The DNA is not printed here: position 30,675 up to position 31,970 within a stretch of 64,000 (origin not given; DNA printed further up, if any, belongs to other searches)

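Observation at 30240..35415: UbiA-like prenyltransferase plus HAD phosphatase plus GT2 plus two GT-C genes: candidate lipid-linked pentose (decaprenyl-phosphoribose-like) pathway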

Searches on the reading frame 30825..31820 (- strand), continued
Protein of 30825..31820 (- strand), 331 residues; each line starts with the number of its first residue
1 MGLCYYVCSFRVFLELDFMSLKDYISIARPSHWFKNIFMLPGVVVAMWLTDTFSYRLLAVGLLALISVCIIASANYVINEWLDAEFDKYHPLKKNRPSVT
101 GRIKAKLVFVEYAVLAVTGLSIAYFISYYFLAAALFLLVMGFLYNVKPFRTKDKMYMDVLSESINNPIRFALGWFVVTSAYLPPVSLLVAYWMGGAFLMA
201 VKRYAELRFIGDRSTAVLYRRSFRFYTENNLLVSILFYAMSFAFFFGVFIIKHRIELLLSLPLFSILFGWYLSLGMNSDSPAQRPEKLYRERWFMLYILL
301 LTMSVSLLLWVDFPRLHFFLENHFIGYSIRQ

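Call 48: search_protein_families(library=ncbifam, proteins=[P0234], max_evalue=0.001)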
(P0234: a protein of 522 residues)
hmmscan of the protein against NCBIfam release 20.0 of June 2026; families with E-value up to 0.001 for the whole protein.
P0234 (522 aa): 9 families
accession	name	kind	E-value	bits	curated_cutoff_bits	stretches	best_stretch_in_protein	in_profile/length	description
NF006088.0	PRK08238.1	equivalog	1.2e-28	100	351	1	15-441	15-401/482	UbiA family prenyltransferase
NF008978.0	PRK12324.1-4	equivalog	1.5e-21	76.7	207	1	208-453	23-258/322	decaprenyl-phosphate phosphoribosyltransferase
NF008977.0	PRK12324.1-2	equivalog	1.1e-19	71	234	1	217-505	2-282/297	decaprenyl-phosphate phosphoribosyltransferase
NF008976.0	PRK12324.1-1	equivalog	3.4e-16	59.5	474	1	224-448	25-239/306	decaprenyl-phosphate phosphoribosyltransferase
NF009516.0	PRK12875.1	equivalog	6.3e-14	51.7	205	1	207-397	7-194/292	prenyltransferase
TIGR01490.1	HAD-SF-IB-hyp1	subfamily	8.7e-07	29.4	98.3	1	14-193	2-197/202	HAD-IB family hydrolase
NF009523.0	PRK12884.1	equivalog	1.3e-06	27.8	269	1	222-487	6-261/279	prenyltransferase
TIGR02235.1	menA_cyano-plnt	equivalog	9.3e-05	21.9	225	1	253-348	33-129/285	2-carboxy-1,4-naphthoquinone phytyltransferase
TIGR01473.1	cyoE_ctaB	equivalog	0.00034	20.5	210.3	0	237-503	21-277/281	heme o synthase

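Call 50: find_encoding_contigs(protein=P0003, flank=10000, max_places=2)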
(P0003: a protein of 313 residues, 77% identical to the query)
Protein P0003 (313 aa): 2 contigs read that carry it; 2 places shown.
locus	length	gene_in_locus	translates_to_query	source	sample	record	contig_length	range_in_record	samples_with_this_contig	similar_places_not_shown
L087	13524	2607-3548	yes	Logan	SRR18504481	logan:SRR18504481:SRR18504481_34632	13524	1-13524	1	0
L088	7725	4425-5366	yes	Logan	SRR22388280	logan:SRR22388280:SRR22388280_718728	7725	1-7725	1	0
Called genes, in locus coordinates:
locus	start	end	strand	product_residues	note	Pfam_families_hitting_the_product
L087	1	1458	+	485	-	?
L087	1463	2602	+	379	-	-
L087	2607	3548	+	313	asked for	PF01040:UbiA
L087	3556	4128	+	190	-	PF12710:HAD (weak)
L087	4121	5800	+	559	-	PF13231:PMT_2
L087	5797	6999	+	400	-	PF13692:Glyco_trans_1_4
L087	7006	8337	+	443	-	PF13231:PMT_2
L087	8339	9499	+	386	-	PF13439:Glyco_transf_4, PF00534:Glycos_transf_1, PF13692:Glyco_trans_1_4, PF13524:Glyco_trans_1_2 (weak)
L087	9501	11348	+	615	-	PF12481:DUF3700 (weak), PF13522:GATase_6, PF13537:GATase_7, PF00733:Asn_synthase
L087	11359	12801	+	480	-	PF02366:PMT (weak), PF13231:PMT_2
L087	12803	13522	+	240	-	?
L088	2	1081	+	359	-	?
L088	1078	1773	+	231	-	PF00535:Glycos_transf_2, PF10111:Glyco_tranf_2_2 (weak), PF13641:Glyco_tranf_2_3 (weak)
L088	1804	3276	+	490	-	PF03062:MBOAT, PF13813:MBOAT_2 (weak)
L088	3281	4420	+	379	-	-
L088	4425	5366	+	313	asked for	PF01040:UbiA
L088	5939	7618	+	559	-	PF13231:PMT_2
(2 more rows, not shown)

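Call 51: find_encoding_contigs(protein=P0002, flank=10000, max_places=2)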
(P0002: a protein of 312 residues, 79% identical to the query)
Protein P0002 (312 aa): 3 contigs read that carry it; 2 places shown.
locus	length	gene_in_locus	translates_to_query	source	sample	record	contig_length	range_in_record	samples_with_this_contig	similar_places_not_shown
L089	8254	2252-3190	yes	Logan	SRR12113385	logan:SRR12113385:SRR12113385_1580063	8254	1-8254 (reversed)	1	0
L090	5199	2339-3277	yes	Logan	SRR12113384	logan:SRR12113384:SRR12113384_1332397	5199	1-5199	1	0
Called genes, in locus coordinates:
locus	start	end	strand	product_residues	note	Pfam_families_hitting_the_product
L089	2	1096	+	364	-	?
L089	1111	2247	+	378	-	-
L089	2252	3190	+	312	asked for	PF01040:UbiA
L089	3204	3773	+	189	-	-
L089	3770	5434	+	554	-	PF13231:PMT_2 (weak)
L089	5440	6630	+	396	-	PF13692:Glyco_trans_1_4, PF13524:Glyco_trans_1_2 (weak)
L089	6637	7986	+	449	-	PF13231:PMT_2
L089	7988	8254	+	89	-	?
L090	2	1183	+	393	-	?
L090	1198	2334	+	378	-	-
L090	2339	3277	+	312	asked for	PF01040:UbiA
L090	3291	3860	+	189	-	-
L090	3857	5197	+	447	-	?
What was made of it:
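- Checked: It also follows the UbiA gene directly in the closest relatives, which are 77-79% identical (calls 50, 51).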

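Call 53: predict_structure(alignment_id=A1)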
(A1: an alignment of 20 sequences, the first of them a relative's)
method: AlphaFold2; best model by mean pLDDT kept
length: 313 residues; sequences in the alignment: 20
mean_pLDDT: 88.8   pTM: 0.87
mean pLDDT of the five models: 88.8, 88.6, 88.3, 87.6, 87.2
residues with pLDDT >= 90: 182; 70-90: 113; 50-70: 12; < 50: 6
segments of 3 or more residues with pLDDT < 50: 308-313
pLDDT, mean of each block of 10 residues (from residue 1): 85 86 94 86 94 94 89 88 91 96 96 97 89 85 93 96 93 96 92 90 90 95 95 85 93 90 73 89 93 79 53 42
secondary structure, 60 per line:
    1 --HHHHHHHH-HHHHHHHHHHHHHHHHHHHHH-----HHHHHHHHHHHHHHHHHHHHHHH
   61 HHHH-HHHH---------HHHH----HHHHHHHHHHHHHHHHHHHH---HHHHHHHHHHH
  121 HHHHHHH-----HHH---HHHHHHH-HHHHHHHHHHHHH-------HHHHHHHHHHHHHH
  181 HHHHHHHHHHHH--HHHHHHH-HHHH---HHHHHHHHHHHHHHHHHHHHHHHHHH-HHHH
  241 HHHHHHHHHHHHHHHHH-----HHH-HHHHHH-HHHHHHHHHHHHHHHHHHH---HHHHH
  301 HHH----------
elements in order: H3-10 H12-32 H38-64 H66-69 H79-82 H87-106 H110-127 H139-145 H147-159 H167-192 H195-201 H203-206 H210-235 H237-257 H267-272 H274-292 H296-303

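Call 58: fold_search(model_id=the predicted structure, library=pdb)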
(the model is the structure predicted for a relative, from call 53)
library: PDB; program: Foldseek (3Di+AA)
matches with E <= 10: 381; with E <= 0.001: 14
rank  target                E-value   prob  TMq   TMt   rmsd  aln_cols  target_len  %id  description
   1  8j8j_A                9.8e-09  1.00  0.77  0.82   3.4       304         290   23  Membrane bound PRTase, C3 symmetry, donor bound (released 2024-02-07)
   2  8j8k_A                2.1e-07  1.00  0.73  0.79   3.9       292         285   23  Membrane bound PRTase, C3 symmetry, acceptor bound (released 2024-02-07)
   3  4tq4_D                5.3e-07  1.00  0.67  0.71   5.2       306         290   19  Structure of a UbiA homolog from Archaeoglobus fulgidus bound to DMAPP and Mg2+ (released 2014-07-16)
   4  4tq3_A                9.9e-07  1.00  0.67  0.73   5.0       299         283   20  Structure of a UbiA homolog from Archaeoglobus fulgidus bound to GPP and Mg2+ (released 2014-07-16)
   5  4tq3_B                1.2e-06  1.00  0.67  0.73   5.2       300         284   21  Structure of a UbiA homolog from Archaeoglobus fulgidus bound to GPP and Mg2+ (released 2014-07-16)
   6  4tq4_A                1.6e-06  1.00  0.67  0.72   5.0       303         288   20  Structure of a UbiA homolog from Archaeoglobus fulgidus bound to DMAPP and Mg2+ (released 2014-07-16)
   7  4tq4_B                1.6e-06  1.00  0.67  0.71   5.4       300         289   20  Structure of a UbiA homolog from Archaeoglobus fulgidus bound to DMAPP and Mg2+ (released 2014-07-16)
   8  4tq4_C                2.3e-06  1.00  0.66  0.71   5.2       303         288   20  Structure of a UbiA homolog from Archaeoglobus fulgidus bound to DMAPP and Mg2+ (released 2014-07-16)
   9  4tq6_B                1.1e-05  1.00  0.64  0.74   5.1       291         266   19  Structure of a UbiA homolog from Archaeoglobus fulgidus bound to Cd2+ (released 2014-07-16)
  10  4tq5                  1.4e-05  1.00  0.65  0.73   5.1       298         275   19  Structure of a UbiA homolog from Archaeoglobus fulgidus (released 2014-07-16)
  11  6m31_A                5.6e-05  1.00  0.63  0.70   5.8       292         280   18  Structural and Functional Insights into an Archaeal Lipid Synthase (released 2021-02-03)
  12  4tq6_A                7.8e-05  1.00  0.63  0.72   5.3       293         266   19  Structure of a UbiA homolog from Archaeoglobus fulgidus bound to Cd2+ (released 2014-07-16)
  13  7bpu_A                1.1e-04  1.00  0.64  0.70   5.2       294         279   19  Structural and mechanistic insights into the biosynthesis of Digeranylgeranylglyceryl phosphate synthase in membranes (released 2021-04-14)
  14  4od5_A                5.5e-04  1.00  0.63  0.71   5.2       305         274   16  Substrate-bound structure of a UbiA homolog from Aeropyrum pernix K1 (released 2014-03-19)
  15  4od4_A                2.7e-03  1.00  0.62  0.69   4.9       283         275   16  Apo structure of a UbiA homolog from Aeropyrum pernix K1 (released 2014-03-19)
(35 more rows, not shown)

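Call 63: search_dna_similar(query=P0001, collection=plasmids, mode=protein, max_evalue=0.00001, max_rows=30, rows=spread)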
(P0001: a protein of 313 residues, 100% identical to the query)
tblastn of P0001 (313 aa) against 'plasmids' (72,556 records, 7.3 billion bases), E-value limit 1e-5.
Records with a match: 31; places in all: 31; records where one place covers at least 80% of the query: 20.
Best place of each record, by identity: <60% 31.
By first word of the organism name: Rhizobium 16; Subdoligranulum 1; Rhodobacter 1; Paracoccus 1; Sphingobium 1; Tsukamurella 1; Halostagnicola 1; Haloterrigena 1; Sinorhizobium 1; Streptomyces 1; and 6 more.
By predicted mobility (MOB-suite, as given by PLSDB): non-mobilizable 15; conjugative 11; mobilizable 5.
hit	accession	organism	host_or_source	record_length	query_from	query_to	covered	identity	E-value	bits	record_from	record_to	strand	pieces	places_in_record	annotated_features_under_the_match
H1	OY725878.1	Subdoligranulum variabile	-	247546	2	308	98%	55.3%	4e-93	309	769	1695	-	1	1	record has no annotation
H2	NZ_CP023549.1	Rhodobacter sp. CZR27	cell culture,paddy soil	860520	4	307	97%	46.5%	8e-62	219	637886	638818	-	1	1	UbiA family prenyltransferase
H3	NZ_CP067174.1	Paracoccus aestuarii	cell culture,isolated from tidal flat ...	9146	5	313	99%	44.6%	3e-69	240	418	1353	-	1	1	UbiA family prenyltransferase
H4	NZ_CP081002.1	Sphingobium sp. V4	cell culture,soil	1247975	2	299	95%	44.2%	1e-61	218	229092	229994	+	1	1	record has no annotation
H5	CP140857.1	Rhizobium ruizarguesonis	Trifolium pratense,whole organism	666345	3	307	97%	41.9%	2e-64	226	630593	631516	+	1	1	UbiA prenyltransferase family protein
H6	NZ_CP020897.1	Rhizobium phaseoli Brasil 5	Phaseolus vulgaris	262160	3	307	97%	41.6%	1e-63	224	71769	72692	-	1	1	UbiA prenyltransferase family protein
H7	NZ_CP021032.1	Rhizobium sp. NXC14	Phaseolus vulgaris,cell culture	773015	4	307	97%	41.4%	2e-63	223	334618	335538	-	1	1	UbiA prenyltransferase family protein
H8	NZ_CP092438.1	Rhizobium sp. K102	Phaseolus vulgaris,Cell culture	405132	3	307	97%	40.9%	2e-63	223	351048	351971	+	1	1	UbiA prenyltransferase family protein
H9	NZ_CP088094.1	Rhizobium laguerreae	cell culture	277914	3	307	97%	40.9%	9e-62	219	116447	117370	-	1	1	UbiA family prenyltransferase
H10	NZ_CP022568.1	Rhizobium leguminosarum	Root nodule,Pisum sativum root-nodule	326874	3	307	97%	40.9%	1e-61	219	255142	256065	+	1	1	UbiA family prenyltransferase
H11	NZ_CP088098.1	Rhizobium sp. SU303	cell culture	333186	3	307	97%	40.9%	1e-61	219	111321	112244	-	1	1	UbiA family prenyltransferase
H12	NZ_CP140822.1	Rhizobium johnstonii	Trifolium pratense,whole organism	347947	3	307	97%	40.9%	7e-61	216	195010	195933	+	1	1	UbiA prenyltransferase family protein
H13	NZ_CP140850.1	Rhizobium johnstonii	Trifolium pratense,whole organism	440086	3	307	97%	40.9%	7e-61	216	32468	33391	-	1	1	UbiA prenyltransferase family protein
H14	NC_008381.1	Rhizobium johnstonii 3841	-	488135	3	307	97%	40.9%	7e-61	216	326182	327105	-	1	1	UbiA prenyltransferase family protein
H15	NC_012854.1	Rhizobium leguminosarum bv. trifolii WSM1325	-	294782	3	307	97%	40.9%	1e-60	216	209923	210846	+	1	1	UbiA family prenyltransferase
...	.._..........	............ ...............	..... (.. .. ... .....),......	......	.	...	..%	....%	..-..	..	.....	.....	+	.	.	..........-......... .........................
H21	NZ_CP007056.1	Halostagnicola larsenii XH-48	-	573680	11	213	65%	31.0%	2e-9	66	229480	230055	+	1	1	decaprenyl-phosphate phosphoribosyltransferase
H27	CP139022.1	Flammeovirgaceae bacterium SG7u.111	Seagrass,tissue sample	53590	5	101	31%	34.0%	2e-6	57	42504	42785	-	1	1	decaprenyl-phosphate phosphoribosyltransferase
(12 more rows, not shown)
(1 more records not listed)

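Call 64: search_dna_similar(query=P0001, collection=phages, mode=protein, max_evalue=0.001, max_rows=15)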
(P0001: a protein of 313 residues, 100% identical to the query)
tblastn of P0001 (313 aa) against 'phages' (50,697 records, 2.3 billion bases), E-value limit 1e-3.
Records with a match: 1; places in all: 1; records where one place covers at least 80% of the query: 0.
Best place of each record, by identity: <60% 1.
By first word of the organism name: Bacteriophage 1.
By host as written in the record: - 1.
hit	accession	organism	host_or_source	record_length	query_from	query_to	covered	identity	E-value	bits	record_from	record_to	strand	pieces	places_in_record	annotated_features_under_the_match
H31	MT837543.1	Bacteriophage sp.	human fecal samples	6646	3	102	32%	34.0%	2e-5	52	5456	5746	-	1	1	record has no annotation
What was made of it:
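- Tried and rejected: The phage collection holds no member of the clade, only one partial 34%-identity hit (call 64).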

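Call 65: get_annotated_region(hit=H14, flank=9000)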
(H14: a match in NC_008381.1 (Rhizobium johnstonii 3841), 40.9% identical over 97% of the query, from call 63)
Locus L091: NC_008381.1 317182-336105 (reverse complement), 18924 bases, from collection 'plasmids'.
description: Rhizobium johnstonii 3841 plasmid pRL10, complete sequence
organism: Rhizobium johnstonii 3841 (NCBI taxid 216596)
taxonomy: Bacteria; Pseudomonadota; Alphaproteobacteria; Hyphomicrobiales; Rhizobiaceae; Rhizobium; Rhizobium johnstonii; Rhizobium johnstonii 3841
host: -; source: -; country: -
typing (MOB-suite, as given by PLSDB): conjugative; replicon rep_cluster_841; relaxase MOBQ; mating-pair formation MPF_T
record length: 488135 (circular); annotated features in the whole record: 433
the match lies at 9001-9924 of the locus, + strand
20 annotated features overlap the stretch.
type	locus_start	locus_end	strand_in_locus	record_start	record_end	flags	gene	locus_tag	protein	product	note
CDS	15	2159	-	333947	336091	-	-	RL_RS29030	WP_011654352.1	TonB-dependent siderophore receptor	GO:0015891 - siderophore transport [Evidence IEA]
CDS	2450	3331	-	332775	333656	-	-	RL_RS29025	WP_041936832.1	alpha/beta hydrolase-fold protein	-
CDS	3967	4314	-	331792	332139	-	-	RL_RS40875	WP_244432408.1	hypothetical protein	-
CDS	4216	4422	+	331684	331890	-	-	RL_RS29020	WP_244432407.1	type II toxin-antitoxin system ParD family antitoxin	-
CDS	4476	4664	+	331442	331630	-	-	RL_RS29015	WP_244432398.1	type II toxin-antitoxin system RelE/ParE family toxin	-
CDS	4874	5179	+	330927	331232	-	-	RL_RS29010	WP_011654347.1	alkylphosphonate utilization protein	-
CDS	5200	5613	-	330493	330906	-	-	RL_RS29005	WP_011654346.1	hypothetical protein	-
CDS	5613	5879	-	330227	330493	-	-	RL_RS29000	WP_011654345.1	type II toxin-antitoxin system prevent-host-death family antitoxin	GO:0008219 - cell death [Evidence IEA]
CDS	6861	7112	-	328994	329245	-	-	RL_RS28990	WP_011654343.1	hypothetical protein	-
CDS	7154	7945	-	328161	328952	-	-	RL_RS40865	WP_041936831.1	hypothetical protein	-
CDS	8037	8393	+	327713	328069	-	-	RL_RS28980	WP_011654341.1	hypothetical protein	-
CDS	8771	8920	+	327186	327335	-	-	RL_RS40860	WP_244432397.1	hypothetical protein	-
CDS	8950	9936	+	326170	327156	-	-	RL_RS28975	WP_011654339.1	UbiA prenyltransferase family protein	-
CDS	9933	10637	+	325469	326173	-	-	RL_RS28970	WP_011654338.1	HAD family hydrolase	-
CDS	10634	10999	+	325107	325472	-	-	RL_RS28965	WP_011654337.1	GtrA family protein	-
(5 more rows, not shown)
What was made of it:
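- R. johnstonii 3841 pRL10 carries a compact overlapping UbiA-HAD-GtrA operon (call 65).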
